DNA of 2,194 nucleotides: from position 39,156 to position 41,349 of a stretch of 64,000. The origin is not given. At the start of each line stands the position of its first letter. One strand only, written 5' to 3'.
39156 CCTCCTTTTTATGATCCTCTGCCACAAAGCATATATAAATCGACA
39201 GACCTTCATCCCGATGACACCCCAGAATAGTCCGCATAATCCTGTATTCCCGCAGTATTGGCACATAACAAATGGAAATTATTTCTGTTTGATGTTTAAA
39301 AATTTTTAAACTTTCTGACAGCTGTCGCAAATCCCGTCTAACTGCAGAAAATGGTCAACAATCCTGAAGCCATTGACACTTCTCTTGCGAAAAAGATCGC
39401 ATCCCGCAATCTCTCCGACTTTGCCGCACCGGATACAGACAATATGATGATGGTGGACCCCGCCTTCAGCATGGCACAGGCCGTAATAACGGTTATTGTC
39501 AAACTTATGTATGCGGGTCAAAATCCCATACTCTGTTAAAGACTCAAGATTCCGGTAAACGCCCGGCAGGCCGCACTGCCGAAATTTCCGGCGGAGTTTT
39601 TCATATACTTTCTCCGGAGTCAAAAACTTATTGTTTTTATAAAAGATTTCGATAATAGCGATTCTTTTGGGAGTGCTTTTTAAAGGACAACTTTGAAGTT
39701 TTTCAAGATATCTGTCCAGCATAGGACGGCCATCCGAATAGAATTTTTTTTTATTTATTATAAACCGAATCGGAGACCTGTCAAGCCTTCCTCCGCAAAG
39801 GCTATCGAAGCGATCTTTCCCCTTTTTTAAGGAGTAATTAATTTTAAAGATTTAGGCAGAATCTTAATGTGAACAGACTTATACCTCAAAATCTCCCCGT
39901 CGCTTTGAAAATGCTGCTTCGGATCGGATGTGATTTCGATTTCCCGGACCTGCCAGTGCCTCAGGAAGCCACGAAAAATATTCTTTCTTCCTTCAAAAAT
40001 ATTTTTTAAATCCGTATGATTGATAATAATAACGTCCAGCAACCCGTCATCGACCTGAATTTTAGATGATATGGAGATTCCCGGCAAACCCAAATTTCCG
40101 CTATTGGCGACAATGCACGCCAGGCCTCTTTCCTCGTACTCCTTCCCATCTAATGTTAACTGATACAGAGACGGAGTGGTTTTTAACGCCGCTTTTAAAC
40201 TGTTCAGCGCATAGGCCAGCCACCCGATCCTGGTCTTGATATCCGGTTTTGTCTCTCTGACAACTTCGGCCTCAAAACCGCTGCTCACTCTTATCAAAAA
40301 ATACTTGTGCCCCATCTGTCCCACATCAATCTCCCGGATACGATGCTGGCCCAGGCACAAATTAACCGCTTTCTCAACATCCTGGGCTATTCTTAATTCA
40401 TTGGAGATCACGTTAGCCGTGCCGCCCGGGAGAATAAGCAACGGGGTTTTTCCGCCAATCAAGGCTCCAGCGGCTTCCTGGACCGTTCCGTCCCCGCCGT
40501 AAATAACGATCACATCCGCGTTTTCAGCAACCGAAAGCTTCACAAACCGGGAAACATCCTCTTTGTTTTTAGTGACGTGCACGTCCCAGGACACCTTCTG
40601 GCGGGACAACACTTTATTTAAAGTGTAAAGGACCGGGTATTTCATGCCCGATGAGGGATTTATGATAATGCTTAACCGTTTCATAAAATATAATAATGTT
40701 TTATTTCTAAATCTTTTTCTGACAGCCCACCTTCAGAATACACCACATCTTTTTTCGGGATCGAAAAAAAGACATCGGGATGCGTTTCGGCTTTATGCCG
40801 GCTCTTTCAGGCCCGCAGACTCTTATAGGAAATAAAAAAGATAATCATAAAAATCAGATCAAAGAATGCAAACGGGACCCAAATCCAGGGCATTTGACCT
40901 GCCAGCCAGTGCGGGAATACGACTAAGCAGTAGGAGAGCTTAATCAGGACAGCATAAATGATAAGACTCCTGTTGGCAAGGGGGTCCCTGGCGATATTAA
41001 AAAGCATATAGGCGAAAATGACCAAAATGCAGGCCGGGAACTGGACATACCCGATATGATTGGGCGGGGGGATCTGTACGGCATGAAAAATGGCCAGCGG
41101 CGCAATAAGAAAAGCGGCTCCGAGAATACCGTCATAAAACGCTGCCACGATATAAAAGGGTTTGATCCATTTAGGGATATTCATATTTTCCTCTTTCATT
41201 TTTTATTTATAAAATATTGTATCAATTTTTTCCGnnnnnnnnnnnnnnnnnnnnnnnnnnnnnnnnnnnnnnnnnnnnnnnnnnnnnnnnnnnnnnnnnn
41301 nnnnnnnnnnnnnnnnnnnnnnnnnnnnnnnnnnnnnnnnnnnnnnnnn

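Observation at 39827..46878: Translationally coupled operon: Spt-like alpha-oxoamine synthase, two DAGK-family lipid kinases, SDR::radical-SAM fusion and UbiA prenyltransferase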

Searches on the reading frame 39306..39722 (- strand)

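Call 3: search_protein_families(library=pfam, proteins=[window:39306-39722:-], max_evalue=0.01)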
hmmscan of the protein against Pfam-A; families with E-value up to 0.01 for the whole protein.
window:39306-39722:- (138 aa): 1 family
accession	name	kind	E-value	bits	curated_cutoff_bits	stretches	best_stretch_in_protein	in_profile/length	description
PF01475.25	FUR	-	9.8e-26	90.7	23.1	1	14-128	4-120/121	Ferric uptake regulator family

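Call 4: search_protein_families(library=ncbifam, proteins=[window:39306-39722:-], max_evalue=0.01)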
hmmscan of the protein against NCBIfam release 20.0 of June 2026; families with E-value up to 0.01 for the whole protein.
window:39306-39722:- (138 aa): 9 families
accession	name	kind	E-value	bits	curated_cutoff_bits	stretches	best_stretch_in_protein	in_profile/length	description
NF051892.1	TransRegFurBacil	equivalog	1.9e-25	89.7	220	1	2-137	5-145/149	ferric iron uptake transcriptional regulator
NF051891.1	TransRegFurHelico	equivalog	1.1e-17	64.3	200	1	1-137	10-147/148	ferric iron uptake transcriptional regulator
NF052545.1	TransRegPerRClab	equivalog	6.1e-16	58.7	180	1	9-137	8-136/138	transcriptional regulator PerR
NF006999.0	PRK09462.1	equivalog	5e-14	52.1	146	1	8-134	7-135/148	ferric iron uptake transcriptional regulator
NF008646.0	PRK11639.1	equivalog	2.3e-10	40.5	167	1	14-138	22-149/171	zinc uptake transcriptional repressor Zur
NF047406.1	TransRegPerRTherm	equivalog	2.6e-10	40.6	200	1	17-137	7-127/130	manganese-dependent transcriptional regulator PerR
NF045677.1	FeRespRegIrr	equivalog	1.8e-06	28.1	170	1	8-94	3-87/127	Fur family transcriptional regulator Irr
NF045678.1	TransRegIrrA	equivalog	2.2e-06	27.6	150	1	5-97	9-98/138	iron response transcriptional regulator IrrA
NF047462.1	FUR_perox_PerRA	exception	0.00075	20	200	1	7-104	10-103/142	peroxide-responsive transcriptional repressor PerRA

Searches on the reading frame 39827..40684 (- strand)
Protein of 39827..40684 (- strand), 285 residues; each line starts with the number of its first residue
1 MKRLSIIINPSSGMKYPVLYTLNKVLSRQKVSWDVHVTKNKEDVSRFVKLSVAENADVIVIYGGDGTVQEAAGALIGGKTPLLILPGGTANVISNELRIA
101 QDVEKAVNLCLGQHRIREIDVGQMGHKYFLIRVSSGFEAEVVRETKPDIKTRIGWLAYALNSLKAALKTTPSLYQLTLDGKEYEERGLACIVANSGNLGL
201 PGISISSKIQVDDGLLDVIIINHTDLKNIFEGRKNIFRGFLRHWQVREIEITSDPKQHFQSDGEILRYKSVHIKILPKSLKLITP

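Call 3: search_protein_families(library=pfam, proteins=[window:39827-40684:-], max_evalue=0.01)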
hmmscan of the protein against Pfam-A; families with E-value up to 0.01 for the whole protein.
window:39827-40684:- (285 aa): 3 families
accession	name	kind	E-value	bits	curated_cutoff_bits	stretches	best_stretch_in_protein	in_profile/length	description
PF00781.29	DAGK_cat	-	3.5e-23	82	23.6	1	4-124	2-125/125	Diacylglycerol kinase catalytic domain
PF19279.4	YegS_C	-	7.5e-21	75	27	1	133-283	3-157/158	YegS C-terminal NAD kinase beta sandwich-like domain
PF01513.26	NAD_kinase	-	2.3e-05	25.1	25.5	1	34-93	51-110/130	ATP-NAD kinase N-terminal domain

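Call 4: search_protein_families(library=ncbifam, proteins=[window:39827-40684:-], max_evalue=0.01)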
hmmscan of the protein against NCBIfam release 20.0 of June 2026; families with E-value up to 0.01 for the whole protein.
window:39827-40684:- (285 aa): 14 families
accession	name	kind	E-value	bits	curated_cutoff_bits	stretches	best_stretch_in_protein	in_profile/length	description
NF009604.0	PRK13057.1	equivalog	1.9e-42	145.3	274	1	2-285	9-295/302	lipid kinase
NF002033.0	PRK00861.1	subfamily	1.6e-41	142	293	1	3-285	13-305/328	putative lipid kinase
NF009602.0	PRK13054.1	equivalog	1.8e-39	135.7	284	1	26-285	27-293/301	lipid kinase YegS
TIGR00147.1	TIGR00147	subfamily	1.9e-38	132.1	118.65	1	1-285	1-295/296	YegS/Rv2252/BmrU family lipid kinase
NF009025.0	PRK12361.1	equivalog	1.9e-31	108.9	505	1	2-285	242-540/546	hypothetical protein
NF009605.0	PRK13059.1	equivalog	4.2e-31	108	313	1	1-239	1-239/295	putative lipid kinase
TIGR03702.1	lip_kinase_YegS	equivalog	1.1e-29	103.4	387.45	1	28-285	25-289/295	lipid kinase YegS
NF009874.0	PRK13337.1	equivalog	7.9e-27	93.9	385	1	1-264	2-273/305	diacylglycerol kinase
NF009603.0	PRK13055.1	subfamily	3.4e-22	78.8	342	1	2-239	3-245/335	diacylglycerol kinase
NF040993.1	MamU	equivalog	5.1e-21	75.3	400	1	3-285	2-295/296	lipid kinase MamU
NF008882.0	PRK11914.1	equivalog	9.7e-18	64.4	302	1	2-263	9-274/306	diacylglycerol kinase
NF002731.0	PRK02645.1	equivalog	0.00033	20.1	312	1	24-102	26-105/305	NAD(+) kinase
NF002306.0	PRK01231.1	equivalog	0.0012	18.1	316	1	38-85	49-96/299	NAD(+) kinase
NF002561.0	PRK02155.1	equivalog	0.0061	15.9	371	1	39-89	45-98/297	NAD kinase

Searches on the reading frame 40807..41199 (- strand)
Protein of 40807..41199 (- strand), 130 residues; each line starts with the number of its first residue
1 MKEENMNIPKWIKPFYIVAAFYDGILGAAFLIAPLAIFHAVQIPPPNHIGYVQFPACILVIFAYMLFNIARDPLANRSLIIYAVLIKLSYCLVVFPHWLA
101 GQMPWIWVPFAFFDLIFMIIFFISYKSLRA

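Call 3: search_protein_families(library=pfam, proteins=[window:40807-41199:-], max_evalue=0.01)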
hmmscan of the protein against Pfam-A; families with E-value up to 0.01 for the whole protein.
window:40807-41199:- (130 aa): 0 families

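Call 4: search_protein_families(library=ncbifam, proteins=[window:40807-41199:-], max_evalue=0.01)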
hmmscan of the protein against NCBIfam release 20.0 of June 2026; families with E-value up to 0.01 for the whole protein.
window:40807-41199:- (130 aa): 0 families

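Call 36: find_homologous_proteins(query=window:40807-41199:-, max_evalue=0.001)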
Query window:40807-41199:- (130 aa): 65 proteins with E <= 0.001 among 69 candidates.
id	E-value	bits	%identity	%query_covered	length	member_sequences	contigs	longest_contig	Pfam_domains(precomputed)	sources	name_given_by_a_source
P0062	3.8e-75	269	100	96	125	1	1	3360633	-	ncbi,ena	-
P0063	1.2e-59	218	77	95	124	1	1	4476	-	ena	-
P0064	3.5e-53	197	69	95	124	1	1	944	-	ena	-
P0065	1.1e-52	196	71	93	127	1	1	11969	-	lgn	-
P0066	6.9e-50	187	65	95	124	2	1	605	-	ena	-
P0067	9.8e-50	186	65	95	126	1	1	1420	-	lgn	-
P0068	2.5e-49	185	64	95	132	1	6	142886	-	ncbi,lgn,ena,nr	ncbi:MAG: hypothetical protein KAJ66_03330 [Candidatus Omnitrophica bacterium]|nr:hypothetical prote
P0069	6.0e-49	184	66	95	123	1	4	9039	-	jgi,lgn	-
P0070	1.7e-48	182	64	96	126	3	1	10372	-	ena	-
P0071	1.4e-47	179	62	96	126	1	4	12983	-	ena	-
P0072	1.3e-46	176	65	95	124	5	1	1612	-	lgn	-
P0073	1.9e-46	176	64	95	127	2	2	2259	-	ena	-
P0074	2.8e-46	175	62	96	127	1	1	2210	-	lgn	-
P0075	3.5e-46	175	60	95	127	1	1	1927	-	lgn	-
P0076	4.3e-46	174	60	95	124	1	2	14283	-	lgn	-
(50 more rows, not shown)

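Call 51: search_protein_families(library=pfam, alignment_id=A3, max_evalue=5)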
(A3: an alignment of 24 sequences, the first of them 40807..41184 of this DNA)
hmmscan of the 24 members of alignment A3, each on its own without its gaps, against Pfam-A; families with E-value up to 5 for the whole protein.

A. member 1, window:40807-41184:- (125 aa): 2 families
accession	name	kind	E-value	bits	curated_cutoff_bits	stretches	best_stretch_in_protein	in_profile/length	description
PF20337.3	DUF6632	-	0.012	16.1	27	1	28-81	22-79/137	Family of unknown function (DUF6632)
PF11457.13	DUF3021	-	0.58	10.8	24.7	1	55-124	51-120/130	Protein of unknown function (DUF3021)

B. families by the number of members that match (of 24 scanned): 15 families
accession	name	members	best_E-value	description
PF20337.3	DUF6632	3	0.012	Family of unknown function (DUF6632)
PF07690.21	MFS_1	2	0.0094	Major Facilitator Superfamily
PF14248.12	DUF4345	2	0.061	Domain of unknown function (DUF4345)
PF06024.17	Orf78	2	0.29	Orf78 (ac78)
PF19845.4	DUF6320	1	0.017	Family of unknown function (DUF6320)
PF17431.7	YpmT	1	0.12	Uncharacterized YmpT-like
PF15061.11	DUF4538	1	0.12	Domain of unknown function (DUF4538)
PF24358.1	ABCC10_N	1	0.21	ABCC10 N-terminal domain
PF05767.17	Pox_A14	1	0.3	Poxvirus virion envelope protein A14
PF17178.9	MASE5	1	0.4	Membrane-associated sensor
PF06271.18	RDD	1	0.44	RDD family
PF11457.13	DUF3021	1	0.58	Protein of unknown function (DUF3021)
PF20176.3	DUF6541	1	0.65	Family of unknown function (DUF6541)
PF20134.4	DUF6524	1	1.7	Family of unknown function (DUF6524)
PF17555.7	TssN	1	5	Type VI secretion system, TssN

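Call 57: predict_structure(alignment_id=A3)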
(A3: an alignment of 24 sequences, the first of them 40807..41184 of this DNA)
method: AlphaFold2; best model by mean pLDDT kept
length: 125 residues; sequences in the alignment: 24
mean_pLDDT: 95.2   pTM: 0.86
mean pLDDT of the five models: 95.2, 94.9, 94.9, 94.7, 94.4
residues with pLDDT >= 90: 118; 70-90: 5; 50-70: 2; < 50: 0
segments of 3 or more residues with pLDDT < 50: none
pLDDT, mean of each block of 10 residues (from residue 1): 91 98 96 93 93 98 98 98 96 93 95 98 87
secondary structure, 60 per line:
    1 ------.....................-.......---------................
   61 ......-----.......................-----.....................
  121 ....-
elements in order: H7-27 H29-35 H45-66 H72-94 H100-124
